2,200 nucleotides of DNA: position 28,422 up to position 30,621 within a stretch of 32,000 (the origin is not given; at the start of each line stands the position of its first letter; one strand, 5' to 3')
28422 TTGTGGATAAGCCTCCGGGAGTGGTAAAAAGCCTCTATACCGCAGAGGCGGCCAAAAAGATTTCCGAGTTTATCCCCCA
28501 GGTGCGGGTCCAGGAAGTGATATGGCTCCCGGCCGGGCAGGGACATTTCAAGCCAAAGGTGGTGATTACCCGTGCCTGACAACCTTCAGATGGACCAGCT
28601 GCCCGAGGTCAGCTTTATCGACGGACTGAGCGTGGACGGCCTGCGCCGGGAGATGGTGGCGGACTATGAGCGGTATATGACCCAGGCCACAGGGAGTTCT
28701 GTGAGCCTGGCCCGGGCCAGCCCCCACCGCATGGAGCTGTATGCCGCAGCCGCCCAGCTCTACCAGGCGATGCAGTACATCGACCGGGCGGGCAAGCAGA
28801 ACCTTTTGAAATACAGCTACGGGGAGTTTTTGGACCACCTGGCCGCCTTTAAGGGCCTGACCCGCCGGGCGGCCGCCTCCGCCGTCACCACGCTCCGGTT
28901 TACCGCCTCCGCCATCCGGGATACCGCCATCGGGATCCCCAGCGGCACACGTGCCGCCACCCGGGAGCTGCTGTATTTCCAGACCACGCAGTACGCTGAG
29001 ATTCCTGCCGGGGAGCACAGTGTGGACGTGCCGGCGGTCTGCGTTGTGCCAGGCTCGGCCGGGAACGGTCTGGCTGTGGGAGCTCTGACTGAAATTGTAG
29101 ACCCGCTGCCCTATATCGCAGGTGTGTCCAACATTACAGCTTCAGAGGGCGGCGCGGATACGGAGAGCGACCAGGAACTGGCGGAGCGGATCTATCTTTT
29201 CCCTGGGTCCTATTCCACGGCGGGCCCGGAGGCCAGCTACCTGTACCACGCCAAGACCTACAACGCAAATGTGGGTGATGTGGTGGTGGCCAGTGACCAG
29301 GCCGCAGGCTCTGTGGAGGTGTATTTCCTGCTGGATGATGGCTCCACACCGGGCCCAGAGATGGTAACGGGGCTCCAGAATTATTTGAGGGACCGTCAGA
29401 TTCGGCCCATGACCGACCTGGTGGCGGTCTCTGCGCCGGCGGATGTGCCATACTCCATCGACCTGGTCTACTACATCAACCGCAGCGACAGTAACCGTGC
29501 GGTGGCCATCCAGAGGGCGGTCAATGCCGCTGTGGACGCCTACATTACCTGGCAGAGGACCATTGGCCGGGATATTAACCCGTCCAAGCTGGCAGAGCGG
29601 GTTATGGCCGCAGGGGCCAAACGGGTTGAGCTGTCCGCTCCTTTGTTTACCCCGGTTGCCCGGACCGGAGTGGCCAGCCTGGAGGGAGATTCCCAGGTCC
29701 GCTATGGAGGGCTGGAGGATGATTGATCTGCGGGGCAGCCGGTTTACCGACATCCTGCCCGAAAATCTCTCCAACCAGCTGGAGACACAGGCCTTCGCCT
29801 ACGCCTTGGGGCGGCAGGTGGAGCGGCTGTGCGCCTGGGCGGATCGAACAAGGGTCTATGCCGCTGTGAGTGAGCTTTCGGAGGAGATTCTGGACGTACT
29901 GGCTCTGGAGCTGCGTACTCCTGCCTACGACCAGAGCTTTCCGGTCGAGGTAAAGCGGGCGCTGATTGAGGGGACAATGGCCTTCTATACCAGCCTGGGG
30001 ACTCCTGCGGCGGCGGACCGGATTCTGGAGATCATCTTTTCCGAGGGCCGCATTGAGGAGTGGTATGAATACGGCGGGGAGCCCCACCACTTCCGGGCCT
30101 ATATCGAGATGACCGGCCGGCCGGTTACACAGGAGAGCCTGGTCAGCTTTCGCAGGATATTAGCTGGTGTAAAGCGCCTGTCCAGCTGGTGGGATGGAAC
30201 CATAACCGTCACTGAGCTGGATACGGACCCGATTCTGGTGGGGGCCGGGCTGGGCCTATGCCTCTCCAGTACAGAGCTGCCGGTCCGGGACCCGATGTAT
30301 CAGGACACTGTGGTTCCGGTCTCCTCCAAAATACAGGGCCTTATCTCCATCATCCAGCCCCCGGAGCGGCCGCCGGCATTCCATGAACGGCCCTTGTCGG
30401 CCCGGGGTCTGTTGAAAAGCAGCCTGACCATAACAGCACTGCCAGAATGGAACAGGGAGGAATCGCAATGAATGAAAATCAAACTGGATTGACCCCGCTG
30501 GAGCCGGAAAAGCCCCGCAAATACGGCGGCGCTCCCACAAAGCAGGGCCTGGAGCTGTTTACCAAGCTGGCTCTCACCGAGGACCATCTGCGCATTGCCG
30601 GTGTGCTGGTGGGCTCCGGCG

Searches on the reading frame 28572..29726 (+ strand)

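Call 34: search_protein_families(library=pfam, proteins=[window:28572-29726:+], max_evalue=0.01)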
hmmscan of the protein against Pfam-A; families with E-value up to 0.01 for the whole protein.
window:28572-29726:+ (384 aa): 1 family
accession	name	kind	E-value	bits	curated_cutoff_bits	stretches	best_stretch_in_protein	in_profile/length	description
PF04865.19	Baseplate_J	-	2.5e-56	191.3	21.1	1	84-341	2-253/255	Baseplate J-like protein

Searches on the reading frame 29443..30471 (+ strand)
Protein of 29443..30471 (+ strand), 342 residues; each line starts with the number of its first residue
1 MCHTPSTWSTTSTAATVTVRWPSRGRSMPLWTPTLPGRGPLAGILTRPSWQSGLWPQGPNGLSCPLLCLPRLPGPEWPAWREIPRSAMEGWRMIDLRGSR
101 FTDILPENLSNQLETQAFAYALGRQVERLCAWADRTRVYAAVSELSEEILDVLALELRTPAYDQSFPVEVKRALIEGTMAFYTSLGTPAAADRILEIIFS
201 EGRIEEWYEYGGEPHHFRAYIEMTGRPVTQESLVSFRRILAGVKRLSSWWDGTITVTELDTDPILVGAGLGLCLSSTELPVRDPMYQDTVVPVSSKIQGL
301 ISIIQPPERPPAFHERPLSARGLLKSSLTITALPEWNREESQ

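Call 34: search_protein_families(library=pfam, proteins=[window:29443-30471:+], max_evalue=0.01)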
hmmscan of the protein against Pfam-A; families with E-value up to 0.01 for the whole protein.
window:29443-30471:+ (342 aa): 2 families
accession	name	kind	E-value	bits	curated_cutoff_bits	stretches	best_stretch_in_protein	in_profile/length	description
PF09684.15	Tail_P2_I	-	1.5e-16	60.9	20.6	1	122-244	8-136/139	Phage tail protein (Tail_P2_I)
PF20004.4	fvmX6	-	0.00094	18.7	27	1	106-141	279-314/349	FtsH ternary system domain X6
